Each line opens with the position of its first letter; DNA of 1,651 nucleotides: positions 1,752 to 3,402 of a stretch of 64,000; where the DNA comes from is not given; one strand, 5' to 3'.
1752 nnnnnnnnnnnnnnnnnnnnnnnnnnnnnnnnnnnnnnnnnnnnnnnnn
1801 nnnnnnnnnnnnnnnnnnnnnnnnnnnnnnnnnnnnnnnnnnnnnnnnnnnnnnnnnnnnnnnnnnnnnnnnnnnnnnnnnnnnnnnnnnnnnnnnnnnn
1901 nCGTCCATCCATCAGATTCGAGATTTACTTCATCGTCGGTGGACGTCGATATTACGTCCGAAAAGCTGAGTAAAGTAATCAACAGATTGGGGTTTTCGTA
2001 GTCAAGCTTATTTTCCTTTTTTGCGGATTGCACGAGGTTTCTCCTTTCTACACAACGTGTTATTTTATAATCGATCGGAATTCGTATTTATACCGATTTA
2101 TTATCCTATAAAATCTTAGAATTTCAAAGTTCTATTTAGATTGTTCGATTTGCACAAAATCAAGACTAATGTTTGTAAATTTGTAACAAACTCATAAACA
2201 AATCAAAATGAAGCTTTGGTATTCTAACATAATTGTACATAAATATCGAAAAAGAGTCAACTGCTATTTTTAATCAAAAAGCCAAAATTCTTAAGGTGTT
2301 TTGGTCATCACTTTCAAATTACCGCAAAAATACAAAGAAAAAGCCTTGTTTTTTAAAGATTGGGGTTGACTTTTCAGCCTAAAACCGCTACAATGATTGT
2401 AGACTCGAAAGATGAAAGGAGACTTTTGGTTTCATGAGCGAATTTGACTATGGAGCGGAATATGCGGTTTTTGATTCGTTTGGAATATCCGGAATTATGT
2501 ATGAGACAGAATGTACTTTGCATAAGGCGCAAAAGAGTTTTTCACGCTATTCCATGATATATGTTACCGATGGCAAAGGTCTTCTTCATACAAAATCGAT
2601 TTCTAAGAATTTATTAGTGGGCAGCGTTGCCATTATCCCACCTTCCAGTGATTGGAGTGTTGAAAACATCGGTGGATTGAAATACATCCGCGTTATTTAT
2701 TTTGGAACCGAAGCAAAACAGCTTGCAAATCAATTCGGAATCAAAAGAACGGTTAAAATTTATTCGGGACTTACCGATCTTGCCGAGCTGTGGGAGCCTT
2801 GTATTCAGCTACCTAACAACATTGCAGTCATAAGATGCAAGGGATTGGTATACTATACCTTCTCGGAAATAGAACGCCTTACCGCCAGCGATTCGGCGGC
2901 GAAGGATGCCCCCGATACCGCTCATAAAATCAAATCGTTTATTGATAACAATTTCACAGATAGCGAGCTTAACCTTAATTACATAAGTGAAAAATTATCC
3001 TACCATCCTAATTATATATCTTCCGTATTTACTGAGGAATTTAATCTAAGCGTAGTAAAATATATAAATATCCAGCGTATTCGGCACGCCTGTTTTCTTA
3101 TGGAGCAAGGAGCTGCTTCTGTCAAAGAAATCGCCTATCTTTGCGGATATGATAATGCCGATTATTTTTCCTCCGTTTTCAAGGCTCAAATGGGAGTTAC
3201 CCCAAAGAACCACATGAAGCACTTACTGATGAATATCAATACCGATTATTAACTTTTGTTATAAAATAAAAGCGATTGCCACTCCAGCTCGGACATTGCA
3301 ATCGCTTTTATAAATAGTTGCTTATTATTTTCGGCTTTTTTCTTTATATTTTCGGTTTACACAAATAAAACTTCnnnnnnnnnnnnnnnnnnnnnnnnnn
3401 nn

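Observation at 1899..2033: Unannotated 44-codon ORF with a strong SD immediately upstream of a secreted protein gene (peptide family, copy 1)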

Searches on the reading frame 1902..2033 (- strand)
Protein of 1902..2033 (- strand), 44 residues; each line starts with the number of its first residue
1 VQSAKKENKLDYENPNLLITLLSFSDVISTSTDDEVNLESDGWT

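Call 7: search_protein_families(library=pfam, proteins=[window:1902-2033:-], max_evalue=1)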
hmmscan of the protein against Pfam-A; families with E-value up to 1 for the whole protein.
seq(44 aa): 0 families

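Call 8: search_protein_families(library=ncbifam, proteins=[window:1902-2033:-], max_evalue=1)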
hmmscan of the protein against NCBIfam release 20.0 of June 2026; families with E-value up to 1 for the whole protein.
seq(44 aa): 0 families

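Call 11: find_homologous_proteins(query=A1, max_evalue=10)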
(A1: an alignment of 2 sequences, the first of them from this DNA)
Query A1 (2 sequences) (44 aa, profile of the alignment): 5 proteins with E <= 10 among 5 candidates.
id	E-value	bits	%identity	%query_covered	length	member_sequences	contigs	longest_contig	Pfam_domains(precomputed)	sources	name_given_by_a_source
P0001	1.1e-24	104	34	75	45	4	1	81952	-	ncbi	-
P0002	1.2e-20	91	98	100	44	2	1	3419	-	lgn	-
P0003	2.0e-18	84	91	100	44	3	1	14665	-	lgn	-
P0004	2.4e-15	74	-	-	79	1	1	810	-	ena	-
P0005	7.5e-14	69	-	-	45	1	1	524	-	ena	-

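Call 13: find_encoding_contigs(protein=P0001, flank=6000, max_places=6)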
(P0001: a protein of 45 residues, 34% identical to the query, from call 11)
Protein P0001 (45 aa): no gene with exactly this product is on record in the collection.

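Call 14: find_encoding_contigs(protein=P0003, flank=6000, max_places=6)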
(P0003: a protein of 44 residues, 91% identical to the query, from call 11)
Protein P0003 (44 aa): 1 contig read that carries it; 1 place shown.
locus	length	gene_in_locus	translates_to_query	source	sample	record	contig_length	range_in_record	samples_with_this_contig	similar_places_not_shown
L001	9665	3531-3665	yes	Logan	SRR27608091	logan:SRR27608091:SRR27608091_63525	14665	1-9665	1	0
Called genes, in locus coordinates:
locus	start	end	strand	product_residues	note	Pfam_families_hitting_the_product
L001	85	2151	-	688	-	PF12708:Pect-lyase_RHGA_epim (weak)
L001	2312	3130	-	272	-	PF12833:HTH_18, PF00165:HTH_AraC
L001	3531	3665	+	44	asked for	-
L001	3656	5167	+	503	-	-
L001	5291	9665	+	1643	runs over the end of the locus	-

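Call 31: find_homologous_proteins(query=A5, max_evalue=0.001)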
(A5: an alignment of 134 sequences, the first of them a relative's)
Query A5 (134 sequences) (45 aa, profile of the alignment): 1400 proteins with E <= 0.001 among 2327 candidates; the best 120 are listed.
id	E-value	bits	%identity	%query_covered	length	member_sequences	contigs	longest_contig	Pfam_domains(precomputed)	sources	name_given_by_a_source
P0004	7.8e-16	75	78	100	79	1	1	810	-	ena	-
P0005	9.0e-16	75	71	100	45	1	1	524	-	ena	-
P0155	3.8e-15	73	71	100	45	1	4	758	-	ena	-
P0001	1.7e-14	71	100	100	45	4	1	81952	-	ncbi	-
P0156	5.4e-14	70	49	100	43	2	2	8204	-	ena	-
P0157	2.5e-13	67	49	100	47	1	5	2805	-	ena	-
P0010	1.6e-12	65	48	98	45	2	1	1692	-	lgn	-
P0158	7.4e-11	59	45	82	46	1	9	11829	-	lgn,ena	-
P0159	9.9e-11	59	46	62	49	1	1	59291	-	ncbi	-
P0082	1.9e-10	58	-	-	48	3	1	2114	-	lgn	-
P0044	2.1e-10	58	33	96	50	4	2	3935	-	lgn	-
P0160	5.3e-10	57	47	67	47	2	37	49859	-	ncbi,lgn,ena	-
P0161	5.5e-10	57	43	62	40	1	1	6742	-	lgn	-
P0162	8.1e-10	56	45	49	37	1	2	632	-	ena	-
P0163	8.1e-10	56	49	91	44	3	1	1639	-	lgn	-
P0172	1.5e-9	55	41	76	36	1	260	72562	-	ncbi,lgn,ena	-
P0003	4.5e-9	54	29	84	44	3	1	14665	-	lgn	-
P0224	1.0e-8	53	33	100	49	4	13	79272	-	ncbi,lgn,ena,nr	ncbi:MAG: hypothetical protein IKJ13_06575 [Clostridia bacterium]|nr:hypothetical protein [Clostridi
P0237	1.4e-8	52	42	53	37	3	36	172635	-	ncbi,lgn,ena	-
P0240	1.4e-8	52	32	100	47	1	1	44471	-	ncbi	-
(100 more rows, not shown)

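Call 33: find_encoding_contigs(protein=P0172, flank=5000, max_places=3)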
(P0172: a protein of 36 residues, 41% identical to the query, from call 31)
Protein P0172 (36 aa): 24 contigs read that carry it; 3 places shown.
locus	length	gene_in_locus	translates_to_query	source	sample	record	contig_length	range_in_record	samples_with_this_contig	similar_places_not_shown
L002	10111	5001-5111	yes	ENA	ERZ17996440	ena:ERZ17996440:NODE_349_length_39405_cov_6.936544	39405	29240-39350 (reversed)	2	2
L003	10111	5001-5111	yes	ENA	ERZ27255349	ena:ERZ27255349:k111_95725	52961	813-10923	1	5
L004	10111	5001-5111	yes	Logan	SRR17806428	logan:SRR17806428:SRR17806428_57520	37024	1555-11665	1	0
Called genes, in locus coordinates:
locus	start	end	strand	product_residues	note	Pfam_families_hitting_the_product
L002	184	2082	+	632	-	PF02018:CBM_4_9, PF00404:Dockerin_1, PF00657:Lipase_GDSL (faint), PF13472:Lipase_GDSL_2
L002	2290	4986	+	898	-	PF14262:Cthe_2159, PF18998:Flg_new_2 (weak), PF13306:LRR_5, PF09479:Flg_new (weak)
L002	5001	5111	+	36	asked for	-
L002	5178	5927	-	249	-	PF01636:APH, PF01163:RIO1 (weak), PF19974:TCAD9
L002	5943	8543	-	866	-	PF00171:Aldedh, PF00465:Fe-ADH, PF13685:Fe-ADH_2 (weak), PF25137:ADH_Fe_C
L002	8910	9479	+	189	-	PF17032:Zn_ribbon_15 (faint), PF18912:DZR_2 (faint), PF09297:Zn_ribbon_NUD (faint), PF12773:DZR, PF13240:Zn_Ribbon_1 (weak), PF13248:Zn_ribbon_3 (weak), PF24460:DUF7575 (faint), PF13240:Zn_Ribbon_1 (weak), +1 more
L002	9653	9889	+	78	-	PF20383:DUF6678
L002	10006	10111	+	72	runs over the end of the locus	PF11007:CotJA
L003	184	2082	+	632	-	PF02018:CBM_4_9, PF00404:Dockerin_1, PF00657:Lipase_GDSL (faint), PF13472:Lipase_GDSL_2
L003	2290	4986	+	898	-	PF14262:Cthe_2159, PF18998:Flg_new_2 (weak), PF13306:LRR_5, PF09479:Flg_new (weak)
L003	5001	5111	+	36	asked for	-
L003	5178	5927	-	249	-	PF01636:APH, PF01163:RIO1 (weak), PF19974:TCAD9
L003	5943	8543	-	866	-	PF00171:Aldedh, PF00465:Fe-ADH, PF13685:Fe-ADH_2 (weak), PF25137:ADH_Fe_C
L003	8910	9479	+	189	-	PF17032:Zn_ribbon_15 (faint), PF18912:DZR_2 (faint), PF09297:Zn_ribbon_NUD (faint), PF12773:DZR, PF13240:Zn_Ribbon_1 (weak), PF13248:Zn_ribbon_3 (weak), PF24460:DUF7575 (faint), PF13240:Zn_Ribbon_1 (weak)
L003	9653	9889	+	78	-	PF20383:DUF6678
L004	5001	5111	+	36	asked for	-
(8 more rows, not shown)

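Call 34: find_encoding_contigs(protein=P0237, flank=5000, max_places=3)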
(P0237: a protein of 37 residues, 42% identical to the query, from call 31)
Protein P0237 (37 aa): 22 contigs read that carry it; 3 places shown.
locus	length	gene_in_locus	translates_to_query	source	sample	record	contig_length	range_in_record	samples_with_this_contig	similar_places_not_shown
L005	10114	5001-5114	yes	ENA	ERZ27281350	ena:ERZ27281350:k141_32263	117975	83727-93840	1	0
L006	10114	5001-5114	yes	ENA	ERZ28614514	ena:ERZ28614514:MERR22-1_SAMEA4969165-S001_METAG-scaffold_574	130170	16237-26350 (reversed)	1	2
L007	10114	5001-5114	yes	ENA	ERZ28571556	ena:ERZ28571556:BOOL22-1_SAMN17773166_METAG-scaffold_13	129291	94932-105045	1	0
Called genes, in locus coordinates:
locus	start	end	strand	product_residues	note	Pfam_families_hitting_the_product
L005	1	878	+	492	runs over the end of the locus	PF02368:Big_2, PF26918:Ig_Eae (weak)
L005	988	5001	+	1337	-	-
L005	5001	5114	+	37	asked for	-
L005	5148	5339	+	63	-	-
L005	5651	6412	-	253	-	PF04542:Sigma70_r2 (weak), PF04539:Sigma70_r3 (weak)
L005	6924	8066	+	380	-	-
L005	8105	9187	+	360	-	-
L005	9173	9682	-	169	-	PF22381:Staph_reg_Sar_Rot (weak), PF12802:MarR_2, PF13463:HTH_27 (weak), PF01047:MarR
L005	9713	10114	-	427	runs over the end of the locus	-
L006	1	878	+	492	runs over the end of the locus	PF02368:Big_2, PF26918:Ig_Eae (weak)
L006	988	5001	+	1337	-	-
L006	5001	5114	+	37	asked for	-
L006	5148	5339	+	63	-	-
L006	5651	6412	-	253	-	PF04542:Sigma70_r2 (weak), PF04539:Sigma70_r3 (weak)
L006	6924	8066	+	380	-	-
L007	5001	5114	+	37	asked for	-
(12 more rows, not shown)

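Call 35: search_protein_families(library=ncbifam, alignment_id=A5, max_evalue=1)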
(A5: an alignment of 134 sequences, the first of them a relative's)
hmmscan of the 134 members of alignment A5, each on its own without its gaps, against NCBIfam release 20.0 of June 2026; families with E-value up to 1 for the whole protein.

A. member 1, P0001 (45 aa): 0 families

B. families by the number of members that match (of 134 scanned): 17 families
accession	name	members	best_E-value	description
NF041758.1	B1_blaCHM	2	0.14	CHM family subclass B1 metallo-beta-lactamase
TIGR01745.1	asd_gamma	1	0.028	aspartate-semialdehyde dehydrogenase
NF047992.1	RP165FamHumup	1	0.034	RP165 family protein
TIGR04181.1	NHT_00031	1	0.039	LegC family aminotransferase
NF047325.1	lmo0673_fam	1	0.071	lmo0673 family protein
NF005144.0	PRK06598.1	1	0.074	aspartate-semialdehyde dehydrogenase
TIGR02228.1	sigpep_I_arch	1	0.081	signal peptidase I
NF010177.0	PRK13656.1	1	0.096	enoyl-[acyl-carrier-protein] reductase FabV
TIGR03659.1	IsdE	1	0.098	heme ABC transporter substrate-binding protein IsdE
NF011060.0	PRK14491.1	1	0.1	bifunctional molybdopterin-guanine dinucleotide biosynthesis adaptor protein MobB/molybdopterin molybdotransferase MoeA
NF001658.0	PRK00423.1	1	0.11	transcription initiation factor IIB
NF007554.0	PRK10174.1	1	0.13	hypothetical protein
NF033856.1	T4SS_effec_BID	1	0.13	BID domain-containing T4SS effector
TIGR01363.1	strep_his_triad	1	0.15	pneumococcal-type histidine triad protein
NF009071.0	PRK12406.1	1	0.15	acyl-CoA synthetase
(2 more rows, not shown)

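Call 36: search_protein_families(library=pfam, alignment_id=A5, max_evalue=1)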
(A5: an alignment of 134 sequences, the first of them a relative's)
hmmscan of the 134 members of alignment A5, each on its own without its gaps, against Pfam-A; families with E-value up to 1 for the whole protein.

A. member 1, P0001 (45 aa): 0 families

B. families by the number of members that match (of 134 scanned): 11 families
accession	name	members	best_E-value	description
PF18121.7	TFA2_Winged_2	1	0.033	TFA2 Winged helix domain 2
PF12241.14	Enoyl_reductase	1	0.044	Trans-2-enoyl-CoA reductase catalytic region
PF03725.20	RNase_PH_C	1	0.092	3' exoribonuclease family, domain 2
PF12425.13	DUF3673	1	0.098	Protein of unknown function (DUF3673)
PF13993.11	YccJ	1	0.1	YccJ-like protein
PF07311.17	Dodecin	1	0.1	Dodecin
PF10878.14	DUF2672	1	0.12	Protein of unknown function (DUF2672)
PF15572.11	Imm45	1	0.14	Immunity protein 45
PF05022.17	SRP40_C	1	0.19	SRP40, C-terminal domain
PF00352.27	TBP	1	0.24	Transcription factor TFIID (or TATA-binding protein, TBP)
PF11967.14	RecO_N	1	0.27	Recombination protein O N terminal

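Call 37: find_encoding_contigs(protein=P0224, flank=6000, max_places=3)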
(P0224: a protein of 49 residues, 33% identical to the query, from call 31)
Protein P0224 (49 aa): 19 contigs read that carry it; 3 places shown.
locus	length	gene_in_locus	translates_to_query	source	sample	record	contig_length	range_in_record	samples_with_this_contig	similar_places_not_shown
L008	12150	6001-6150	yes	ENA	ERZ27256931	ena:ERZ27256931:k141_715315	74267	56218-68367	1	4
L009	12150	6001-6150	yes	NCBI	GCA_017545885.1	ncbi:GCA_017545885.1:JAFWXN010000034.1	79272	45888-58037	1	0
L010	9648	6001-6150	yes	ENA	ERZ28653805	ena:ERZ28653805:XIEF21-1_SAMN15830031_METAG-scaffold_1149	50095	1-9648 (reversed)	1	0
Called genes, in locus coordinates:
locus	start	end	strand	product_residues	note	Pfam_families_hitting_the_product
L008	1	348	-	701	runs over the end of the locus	PF17678:Glyco_hydro_92N, PF07971:Glyco_hydro_92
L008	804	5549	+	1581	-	-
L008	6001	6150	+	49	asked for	-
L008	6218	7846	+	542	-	-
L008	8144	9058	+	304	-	PF02811:PHP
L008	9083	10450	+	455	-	-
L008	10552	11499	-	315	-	PF01408:GFO_IDH_MocA, PF22725:GFO_IDH_MocA_C3, PF02894:GFO_IDH_MocA_C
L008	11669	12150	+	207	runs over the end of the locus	PF00440:TetR_N, PF17938:TetR_C_29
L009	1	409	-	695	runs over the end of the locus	PF17678:Glyco_hydro_92N, PF07971:Glyco_hydro_92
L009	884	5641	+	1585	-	-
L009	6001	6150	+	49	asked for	-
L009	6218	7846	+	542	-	-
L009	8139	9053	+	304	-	PF02811:PHP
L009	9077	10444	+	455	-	-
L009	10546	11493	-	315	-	PF01408:GFO_IDH_MocA, PF22725:GFO_IDH_MocA_C3, PF02894:GFO_IDH_MocA_C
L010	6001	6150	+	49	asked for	-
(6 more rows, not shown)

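Call 38: find_encoding_contigs(protein=P0240, flank=6000, max_places=2)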
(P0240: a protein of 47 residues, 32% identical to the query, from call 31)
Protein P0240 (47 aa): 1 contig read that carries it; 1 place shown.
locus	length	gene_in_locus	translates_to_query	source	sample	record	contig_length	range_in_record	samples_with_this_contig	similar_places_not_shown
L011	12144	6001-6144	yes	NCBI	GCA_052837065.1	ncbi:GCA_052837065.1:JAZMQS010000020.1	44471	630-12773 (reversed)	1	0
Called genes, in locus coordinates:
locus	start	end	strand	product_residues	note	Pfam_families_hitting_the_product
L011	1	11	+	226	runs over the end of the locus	PF18978:DUF5714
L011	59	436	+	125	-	PF01451:LMWPc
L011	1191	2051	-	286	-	PF00165:HTH_AraC (faint), PF12833:HTH_18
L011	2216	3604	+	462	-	PF12708:Pect-lyase_RHGA_epim (faint), PF00295:Glyco_hydro_28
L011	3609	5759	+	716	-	PF02838:Glyco_hydro_20b (weak), PF00728:Glyco_hydro_20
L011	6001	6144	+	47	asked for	-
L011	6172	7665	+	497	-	-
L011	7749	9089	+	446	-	-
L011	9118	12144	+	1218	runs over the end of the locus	?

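Call 39: find_encoding_contigs(protein=P0160, flank=6000, max_places=3)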
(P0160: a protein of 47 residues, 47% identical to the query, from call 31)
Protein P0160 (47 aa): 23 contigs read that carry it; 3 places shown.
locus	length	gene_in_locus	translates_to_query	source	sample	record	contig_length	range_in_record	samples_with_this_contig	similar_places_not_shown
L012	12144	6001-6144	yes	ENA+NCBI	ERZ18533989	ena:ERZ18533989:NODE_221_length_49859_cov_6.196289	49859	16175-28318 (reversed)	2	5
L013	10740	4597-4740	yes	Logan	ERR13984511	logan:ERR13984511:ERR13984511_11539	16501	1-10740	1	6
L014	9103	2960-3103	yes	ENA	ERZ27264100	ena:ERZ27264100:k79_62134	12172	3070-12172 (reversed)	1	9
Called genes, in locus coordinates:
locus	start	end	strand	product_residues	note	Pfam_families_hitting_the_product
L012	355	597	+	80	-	PF02604:PhdYeFM_antitox (weak)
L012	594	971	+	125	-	PF02661:Fic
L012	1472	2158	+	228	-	-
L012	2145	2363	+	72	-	PF13560:HTH_31, PF01381:HTH_3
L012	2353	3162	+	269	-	PF11368:DUF3169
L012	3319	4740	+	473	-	PF04055:Radical_SAM, PF06968:BATS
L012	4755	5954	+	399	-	PF02421:FeoB_N, PF03193:RsgA_GTPase (faint), PF00350:Dynamin_N (faint), PF01926:MMR_HSR1, PF18128:HydF_dimer, PF18133:HydF_tetramer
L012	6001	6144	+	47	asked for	-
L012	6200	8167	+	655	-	PF00795:CN_hydrolase, PF02540:NAD_synthase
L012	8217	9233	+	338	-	PF00005:ABC_tran, PF13304:AAA_21 (weak), PF13732:DrrA1-3_C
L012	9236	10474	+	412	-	PF12679:ABC2_membrane_2, PF12698:ABC2_membrane_3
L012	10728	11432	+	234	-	PF19567:CpsB_CapC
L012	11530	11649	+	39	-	-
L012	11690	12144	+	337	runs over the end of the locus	PF03816:LytR_cpsA_psr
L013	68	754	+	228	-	-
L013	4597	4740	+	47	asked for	-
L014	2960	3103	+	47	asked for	-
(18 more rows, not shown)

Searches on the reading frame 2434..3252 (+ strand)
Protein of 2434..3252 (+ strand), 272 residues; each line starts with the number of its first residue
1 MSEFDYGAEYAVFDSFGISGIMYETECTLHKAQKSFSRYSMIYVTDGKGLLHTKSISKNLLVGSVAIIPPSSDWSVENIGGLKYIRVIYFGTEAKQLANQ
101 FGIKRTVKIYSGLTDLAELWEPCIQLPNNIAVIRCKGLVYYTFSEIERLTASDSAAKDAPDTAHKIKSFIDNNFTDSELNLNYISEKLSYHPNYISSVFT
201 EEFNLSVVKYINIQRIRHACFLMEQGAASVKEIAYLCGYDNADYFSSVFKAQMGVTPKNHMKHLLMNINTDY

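Call 7: search_protein_families(library=pfam, proteins=[window:2434-3252:+], max_evalue=1)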
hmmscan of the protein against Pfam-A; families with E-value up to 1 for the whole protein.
window:2434-3252:+ (272 aa): 2 families
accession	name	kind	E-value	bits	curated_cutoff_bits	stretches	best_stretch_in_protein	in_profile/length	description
PF12833.13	HTH_18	-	1.2e-16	61.2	33.6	1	185-260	2-77/80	Helix-turn-helix domain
PF00165.29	HTH_AraC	-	6.7e-15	55.2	26.6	2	226-260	7-40/42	Bacterial regulatory helix-turn-helix proteins, AraC family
